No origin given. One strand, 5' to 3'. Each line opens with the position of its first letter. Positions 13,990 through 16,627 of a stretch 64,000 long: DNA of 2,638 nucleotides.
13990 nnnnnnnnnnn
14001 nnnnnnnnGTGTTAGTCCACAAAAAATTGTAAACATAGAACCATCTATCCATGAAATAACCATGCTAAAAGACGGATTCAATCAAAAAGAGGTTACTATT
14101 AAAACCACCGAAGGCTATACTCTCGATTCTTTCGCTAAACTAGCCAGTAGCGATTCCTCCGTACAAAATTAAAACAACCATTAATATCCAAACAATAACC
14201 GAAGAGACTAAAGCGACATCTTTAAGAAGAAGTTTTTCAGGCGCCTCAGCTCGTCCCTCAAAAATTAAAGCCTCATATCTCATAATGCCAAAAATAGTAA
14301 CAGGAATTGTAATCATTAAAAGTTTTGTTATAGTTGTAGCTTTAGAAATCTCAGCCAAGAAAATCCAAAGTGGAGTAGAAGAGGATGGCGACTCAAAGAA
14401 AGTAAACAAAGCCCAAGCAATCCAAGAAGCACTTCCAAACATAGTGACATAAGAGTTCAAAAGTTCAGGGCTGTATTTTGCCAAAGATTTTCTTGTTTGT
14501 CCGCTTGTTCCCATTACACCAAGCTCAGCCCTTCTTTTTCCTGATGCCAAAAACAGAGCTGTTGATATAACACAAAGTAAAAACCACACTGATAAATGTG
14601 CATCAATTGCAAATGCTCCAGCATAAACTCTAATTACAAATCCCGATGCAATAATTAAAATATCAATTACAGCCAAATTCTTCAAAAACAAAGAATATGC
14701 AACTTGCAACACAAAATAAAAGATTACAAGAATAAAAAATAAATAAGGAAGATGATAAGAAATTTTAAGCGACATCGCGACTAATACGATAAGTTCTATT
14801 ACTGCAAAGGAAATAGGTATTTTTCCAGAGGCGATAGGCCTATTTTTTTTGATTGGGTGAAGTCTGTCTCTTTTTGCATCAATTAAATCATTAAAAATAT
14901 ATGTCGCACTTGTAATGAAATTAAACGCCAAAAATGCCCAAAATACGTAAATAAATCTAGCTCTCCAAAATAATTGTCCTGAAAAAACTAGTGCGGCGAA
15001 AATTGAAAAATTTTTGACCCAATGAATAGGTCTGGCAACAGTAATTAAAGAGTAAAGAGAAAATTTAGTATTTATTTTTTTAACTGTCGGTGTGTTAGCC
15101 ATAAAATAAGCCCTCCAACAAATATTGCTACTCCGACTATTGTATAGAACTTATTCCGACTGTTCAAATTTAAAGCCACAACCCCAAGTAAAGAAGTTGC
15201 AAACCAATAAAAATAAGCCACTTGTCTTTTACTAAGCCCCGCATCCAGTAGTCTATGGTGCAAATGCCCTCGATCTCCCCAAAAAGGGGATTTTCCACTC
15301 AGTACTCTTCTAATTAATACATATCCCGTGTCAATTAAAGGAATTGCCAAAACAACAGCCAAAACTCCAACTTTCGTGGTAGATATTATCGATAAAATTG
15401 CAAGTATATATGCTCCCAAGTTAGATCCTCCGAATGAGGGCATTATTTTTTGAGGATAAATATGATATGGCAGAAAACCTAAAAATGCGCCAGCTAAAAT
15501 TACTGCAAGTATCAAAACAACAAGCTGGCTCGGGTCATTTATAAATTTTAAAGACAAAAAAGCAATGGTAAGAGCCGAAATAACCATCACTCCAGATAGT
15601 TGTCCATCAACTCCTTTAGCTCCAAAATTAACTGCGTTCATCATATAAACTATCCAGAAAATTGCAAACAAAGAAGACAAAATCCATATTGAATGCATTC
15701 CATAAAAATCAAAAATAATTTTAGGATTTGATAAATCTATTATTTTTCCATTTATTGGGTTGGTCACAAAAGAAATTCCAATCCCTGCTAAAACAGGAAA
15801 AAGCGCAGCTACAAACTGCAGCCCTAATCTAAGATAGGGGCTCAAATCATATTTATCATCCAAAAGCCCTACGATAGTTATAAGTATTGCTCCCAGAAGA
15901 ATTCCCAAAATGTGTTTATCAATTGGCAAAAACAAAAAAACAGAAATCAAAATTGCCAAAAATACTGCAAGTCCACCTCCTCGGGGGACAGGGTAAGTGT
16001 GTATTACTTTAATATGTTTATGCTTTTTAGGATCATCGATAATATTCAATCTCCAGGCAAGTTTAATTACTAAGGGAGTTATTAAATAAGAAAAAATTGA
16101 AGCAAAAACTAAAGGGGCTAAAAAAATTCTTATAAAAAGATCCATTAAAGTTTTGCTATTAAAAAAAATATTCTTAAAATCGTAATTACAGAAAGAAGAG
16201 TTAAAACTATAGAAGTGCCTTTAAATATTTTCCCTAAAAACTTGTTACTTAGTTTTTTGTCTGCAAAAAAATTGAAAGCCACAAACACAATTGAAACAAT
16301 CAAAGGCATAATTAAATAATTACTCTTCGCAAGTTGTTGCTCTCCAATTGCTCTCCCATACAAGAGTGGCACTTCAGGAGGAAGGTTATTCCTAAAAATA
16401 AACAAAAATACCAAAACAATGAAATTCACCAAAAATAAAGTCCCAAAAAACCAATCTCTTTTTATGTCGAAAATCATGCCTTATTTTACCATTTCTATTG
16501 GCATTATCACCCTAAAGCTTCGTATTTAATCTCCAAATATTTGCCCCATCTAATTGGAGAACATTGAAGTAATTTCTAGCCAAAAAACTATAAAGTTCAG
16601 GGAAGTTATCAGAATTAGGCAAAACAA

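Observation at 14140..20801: Polyprenyl-phosphate-sugar donor/GT-C acceptor cluster resembling the mycobacterial DPA-arabinan logic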

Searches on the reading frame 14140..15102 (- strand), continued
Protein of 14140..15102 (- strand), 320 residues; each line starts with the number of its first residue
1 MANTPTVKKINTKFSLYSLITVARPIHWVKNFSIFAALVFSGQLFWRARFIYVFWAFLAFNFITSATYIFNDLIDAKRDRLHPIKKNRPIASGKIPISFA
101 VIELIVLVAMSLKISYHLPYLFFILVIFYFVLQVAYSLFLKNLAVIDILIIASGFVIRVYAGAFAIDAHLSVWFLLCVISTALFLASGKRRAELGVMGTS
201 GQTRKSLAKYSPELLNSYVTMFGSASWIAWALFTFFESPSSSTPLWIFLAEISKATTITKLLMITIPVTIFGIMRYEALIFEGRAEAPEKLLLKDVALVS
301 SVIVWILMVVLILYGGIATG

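Call 83: search_protein_families(library=pfam, proteins=[L022:15774-17189:-, L053:10062-10361:-, L024:13088-13765:+, L040:1906-2262:+, L029:10325-11203:-, L054:9841-11148:-, L048:17726-18682:-, L031:12676-13266:-, L032:11961-13046:-, L018:6111-7052:-], max_evalue=0.001)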
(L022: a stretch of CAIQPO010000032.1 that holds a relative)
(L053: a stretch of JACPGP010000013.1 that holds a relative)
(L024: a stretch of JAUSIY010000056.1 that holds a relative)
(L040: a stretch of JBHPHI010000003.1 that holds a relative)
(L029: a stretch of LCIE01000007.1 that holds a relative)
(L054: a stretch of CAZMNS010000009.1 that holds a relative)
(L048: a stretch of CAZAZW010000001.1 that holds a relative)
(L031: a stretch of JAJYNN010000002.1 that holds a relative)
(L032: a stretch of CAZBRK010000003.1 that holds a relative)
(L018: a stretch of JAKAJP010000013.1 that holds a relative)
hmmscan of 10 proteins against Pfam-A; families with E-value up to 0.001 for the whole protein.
L022:15774-17189:- (471 aa): 1 family
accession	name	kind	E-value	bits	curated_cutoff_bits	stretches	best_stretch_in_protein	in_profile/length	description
PF00118.29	Cpn60_TCP1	-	5.9e-57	193.9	34.3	1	2-453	45-488/490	TCP-1/cpn60 chaperonin family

L053:10062-10361:- (99 aa): 1 family
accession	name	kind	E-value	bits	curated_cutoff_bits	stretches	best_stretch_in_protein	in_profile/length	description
PF00166.26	Cpn10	-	9.7e-34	115.7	21.1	1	7-98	2-93/93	Chaperonin 10 Kd subunit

L024:13088-13765:+ (226 aa): 1 family
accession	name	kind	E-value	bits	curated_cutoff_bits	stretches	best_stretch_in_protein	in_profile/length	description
PF01551.29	Peptidase_M23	-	7.2e-32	109.9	28.7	1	124-219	2-96/96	Peptidase family M23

L040:1906-2262:+ (119 aa): 0 families

L029:10325-11203:- (292 aa): 3 families
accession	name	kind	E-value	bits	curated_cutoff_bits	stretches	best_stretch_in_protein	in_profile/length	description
PF08308.17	PEGA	-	8.8e-13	48.4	20.8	1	118-170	3-56/71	PEGA domain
PF08239.17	SH3_3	-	1.4e-07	32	27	1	239-287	4-52/54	Bacterial SH3 domain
PF22820.2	TcaA_3rd_4th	-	7.4e-05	23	27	0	31-56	5-31/73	TcaA protein 3rd/4th domain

L054:9841-11148:- (435 aa): 2 families
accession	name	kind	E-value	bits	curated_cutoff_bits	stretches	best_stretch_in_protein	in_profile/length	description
PF01547.30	SBP_bac_1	-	1.8e-32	114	26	1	46-329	6-304/307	Bacterial extracellular solute-binding protein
PF13416.11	SBP_bac_8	-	1.8e-27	97.3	27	1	54-336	4-254/279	Bacterial extracellular solute-binding protein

L048:17726-18682:- (318 aa): 0 families

L031:12676-13266:- (196 aa): 1 family
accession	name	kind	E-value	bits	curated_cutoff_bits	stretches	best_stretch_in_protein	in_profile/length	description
PF03703.20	bPH_2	-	5.6e-11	43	22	1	92-161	1-67/78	Bacterial PH domain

L032:11961-13046:- (361 aa): 2 families
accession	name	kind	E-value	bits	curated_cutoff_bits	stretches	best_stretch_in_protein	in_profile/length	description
PF02800.25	Gp_dh_C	-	6.3e-55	185.5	24.4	1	182-339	1-158/158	Glyceraldehyde 3-phosphate dehydrogenase, C-terminal domain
PF00044.30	Gp_dh_N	-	2.9e-21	76.1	31.7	1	2-122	2-100/101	Glyceraldehyde 3-phosphate dehydrogenase, NAD binding domain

L018:6111-7052:- (313 aa): 9 families
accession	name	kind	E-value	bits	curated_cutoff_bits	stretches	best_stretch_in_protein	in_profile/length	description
PF16363.11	GDP_Man_Dehyd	-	2.4e-58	198.6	27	1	4-306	1-332/332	GDP-mannose 4,6 dehydratase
PF01370.27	Epimerase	-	7e-55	186.5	20.9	1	3-242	1-240/240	NAD dependent epimerase/dehydratase family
PF01073.25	3Beta_HSD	-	4.3e-12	46.1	22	1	4-157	1-156/280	3-beta hydroxysteroid dehydrogenase/isomerase family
PF02719.21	Polysacc_synt_2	-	6.6e-12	45.6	20.2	1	3-116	1-125/293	Polysaccharide biosynthesis protein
PF04321.23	RmlD_sub_bind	-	8.1e-10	38.7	27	1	2-263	2-234/287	RmlD substrate binding domain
PF07993.18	NAD_binding_4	-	3.4e-08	33.4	20.1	1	5-156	1-186/258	Male sterility protein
PF00106.31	adh_short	-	2.4e-06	27.6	26.6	1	2-65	2-66/195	short chain dehydrogenase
PF05368.20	NmrA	-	0.00052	20.2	27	1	2-73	4-74/298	NmrA-like family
PF13460.12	NAD_binding_10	-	0.00086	19.6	27.2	0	7-151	1-125/184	NAD(P)H-binding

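Call 88: search_protein_families(library=pfam, proteins=[P0269, P0202, P0161, P0183], max_evalue=0.01)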
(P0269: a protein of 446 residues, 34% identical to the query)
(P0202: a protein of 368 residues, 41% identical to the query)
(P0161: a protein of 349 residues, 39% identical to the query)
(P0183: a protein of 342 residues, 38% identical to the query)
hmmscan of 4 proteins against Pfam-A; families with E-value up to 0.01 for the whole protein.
P0269 (446 aa): 1 family
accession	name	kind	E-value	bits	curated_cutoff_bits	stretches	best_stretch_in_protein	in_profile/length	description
PF01040.23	UbiA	-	1.3e-19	70.9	34.2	1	50-204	2-155/250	UbiA prenyltransferase family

P0202 (368 aa): 1 family
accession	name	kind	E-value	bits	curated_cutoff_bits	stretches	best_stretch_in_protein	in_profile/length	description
PF01040.23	UbiA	-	1e-15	58.2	34.2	2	73-151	18-96/250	UbiA prenyltransferase family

P0161 (349 aa): 1 family
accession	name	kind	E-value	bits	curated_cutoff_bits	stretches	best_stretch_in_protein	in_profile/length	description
PF01040.23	UbiA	-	2.3e-22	79.9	34.2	1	125-277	24-177/250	UbiA prenyltransferase family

P0183 (342 aa): 1 family
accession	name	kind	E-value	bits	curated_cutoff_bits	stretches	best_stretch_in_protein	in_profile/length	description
PF01040.23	UbiA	-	1.2e-18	67.7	34.2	1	43-280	14-243/250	UbiA prenyltransferase family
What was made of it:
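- Tried and rejected: Domain fusions of longer DPPRS homologues (P0161, P0183, P0202, P0269): no extra Pfam domain (call 88).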

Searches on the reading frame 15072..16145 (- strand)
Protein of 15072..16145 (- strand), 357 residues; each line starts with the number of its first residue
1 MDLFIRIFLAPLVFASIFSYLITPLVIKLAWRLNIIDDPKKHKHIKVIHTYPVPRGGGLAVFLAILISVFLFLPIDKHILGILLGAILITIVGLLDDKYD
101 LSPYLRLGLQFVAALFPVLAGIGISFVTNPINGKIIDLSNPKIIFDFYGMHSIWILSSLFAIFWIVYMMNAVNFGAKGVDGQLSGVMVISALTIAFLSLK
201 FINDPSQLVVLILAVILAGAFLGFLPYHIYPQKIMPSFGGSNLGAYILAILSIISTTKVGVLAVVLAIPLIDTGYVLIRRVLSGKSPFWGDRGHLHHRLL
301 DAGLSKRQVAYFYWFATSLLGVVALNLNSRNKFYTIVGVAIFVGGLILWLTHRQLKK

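Call 3: search_protein_families(library=pfam, proteins=[window:15072-16145:-], max_evalue=0.01)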
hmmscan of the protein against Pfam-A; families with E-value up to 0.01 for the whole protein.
window:15072-16145:- (357 aa): 2 families
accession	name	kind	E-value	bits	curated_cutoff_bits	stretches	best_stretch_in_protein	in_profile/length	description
PF00953.26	Glycos_transf_4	-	1.9e-21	77.1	27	1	80-255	2-159/160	Glycosyl transferase family 4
PF17379.7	DUF5400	-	0.0043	17.8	25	1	210-274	1-65/100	Family of unknown function (DUF5400)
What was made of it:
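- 15072..16145 (-): WecA/TagO-like polyprenyl-phosphate phosphosugar transferase (PNPT, Pfam GT4), 357 aa; overlaps the UbiA gene by 31 nt. Pfam Glycos_transf_4 scores 77 bits (call 3).
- Checked: GT4 (WecA/MraY family), 15072-16145: Glycos_transf_4 E 2e-21 (call 3).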

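Call 4: search_protein_families(library=ncbifam, proteins=[window:15072-16145:-], max_evalue=0.01)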
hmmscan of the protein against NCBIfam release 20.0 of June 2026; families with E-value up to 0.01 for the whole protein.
window:15072-16145:- (357 aa): 3 families
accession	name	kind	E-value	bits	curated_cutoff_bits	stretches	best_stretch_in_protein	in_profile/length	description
TIGR02380.1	ECA_wecA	exception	4.8e-26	91.7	326.05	1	13-327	5-308/346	UDP-N-acetylglucosamine--undecaprenyl-phosphate N-acetylglucosaminephosphotransferase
NF053644.1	MraY_archaea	equivalog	4.6e-16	59.1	450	2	153-325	178-340/340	pseudomurein biosynthesis MraY family phospho-N-acetylmuramoyl-pentapeptide-transferase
TIGR00445.1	mraY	equivalog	1.5e-10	41.1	192.05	1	37-325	24-315/321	phospho-N-acetylmuramoyl-pentapeptide-transferase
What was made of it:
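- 15072..16145 (-): The wecA model scores 91.7 bits, below its equivalog cut-off, against 41 bits for mraY (call 4).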

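Call 10: search_solved_structures(query=window:15072-16145:-, max_evalue=0.01)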
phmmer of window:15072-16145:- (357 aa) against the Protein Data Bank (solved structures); distinct sequences matched with E-value up to 0.01: 1.
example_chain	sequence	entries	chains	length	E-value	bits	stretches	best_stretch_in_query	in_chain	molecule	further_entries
5jnq_A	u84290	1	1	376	8.1e-09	38.6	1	10-329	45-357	Phospho-N-acetylmuramoyl-pentapeptide-transferase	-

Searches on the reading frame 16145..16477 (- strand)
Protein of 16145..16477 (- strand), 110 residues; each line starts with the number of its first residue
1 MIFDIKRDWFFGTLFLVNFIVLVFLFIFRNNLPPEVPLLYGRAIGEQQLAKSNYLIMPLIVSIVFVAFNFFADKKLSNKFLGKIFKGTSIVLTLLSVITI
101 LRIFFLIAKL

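Call 3: search_protein_families(library=pfam, proteins=[window:16145-16477:-], max_evalue=0.01)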
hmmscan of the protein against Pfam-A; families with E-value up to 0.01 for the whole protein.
window:16145-16477:- (110 aa): 0 families

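Call 4: search_protein_families(library=ncbifam, proteins=[window:16145-16477:-], max_evalue=0.01)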
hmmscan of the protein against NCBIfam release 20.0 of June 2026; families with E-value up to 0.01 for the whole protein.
window:16145-16477:- (110 aa): 0 families

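Call 57: search_protein_families(library=pfam, alignment_id=A5, max_evalue=0.1)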
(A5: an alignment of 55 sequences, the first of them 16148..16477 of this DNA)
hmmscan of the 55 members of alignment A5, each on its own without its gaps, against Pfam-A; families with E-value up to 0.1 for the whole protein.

A. member 1, window:16148-16477:- (110 aa): 0 families

B. families by the number of members that match (of 55 scanned): 12 families
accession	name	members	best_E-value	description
PF04893.22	Yip1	2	0.015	Yip1 domain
PF07690.21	MFS_1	1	0.0056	Major Facilitator Superfamily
PF05437.17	AzlD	1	0.013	Branched-chain amino acid transport protein (AzlD)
PF13664.11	DUF4149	1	0.015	Domain of unknown function (DUF4149)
PF03896.21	TRAP_alpha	1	0.019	Translocon-associated protein (TRAP), alpha subunit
PF05805.17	L6_membrane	1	0.02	L6 membrane protein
PF24334.1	DUF7502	1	0.024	Family of unknown function (DUF7502)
PF22571.1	LiaI-LiaF-TM_PspC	1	0.043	PspC transmembrane region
PF16212.11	PhoLip_ATPase_C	1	0.046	Phospholipid-translocating P-type ATPase C-terminal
PF12650.12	DUF3784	1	0.049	Domain of unknown function (DUF3784)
PF11151.13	DUF2929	1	0.068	Protein of unknown function (DUF2929)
PF07853.16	DUF1648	1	0.093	Domain of unknown function (DUF1648)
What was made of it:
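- On Mycobacterial-type DPA (arabinofuranose donor) pathway: None of 55 members of the small-protein family hits GtrA (call 57).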

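Call 58: search_solved_structures(query=A5, max_evalue=10)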
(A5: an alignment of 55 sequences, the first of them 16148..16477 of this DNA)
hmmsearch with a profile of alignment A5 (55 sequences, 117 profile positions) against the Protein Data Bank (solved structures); distinct sequences matched with E-value up to 10: 0.
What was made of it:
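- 16145..16477 (-): Conserved small membrane protein, 110 aa, 3 predicted TM helices, role unknown. It has no Pfam or PDB match (calls 57, 58).
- Tried and rejected: The small 3-TM protein against Pfam and PDB: no match; it is not GtrA, SMR or EamA (calls 57, 58).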
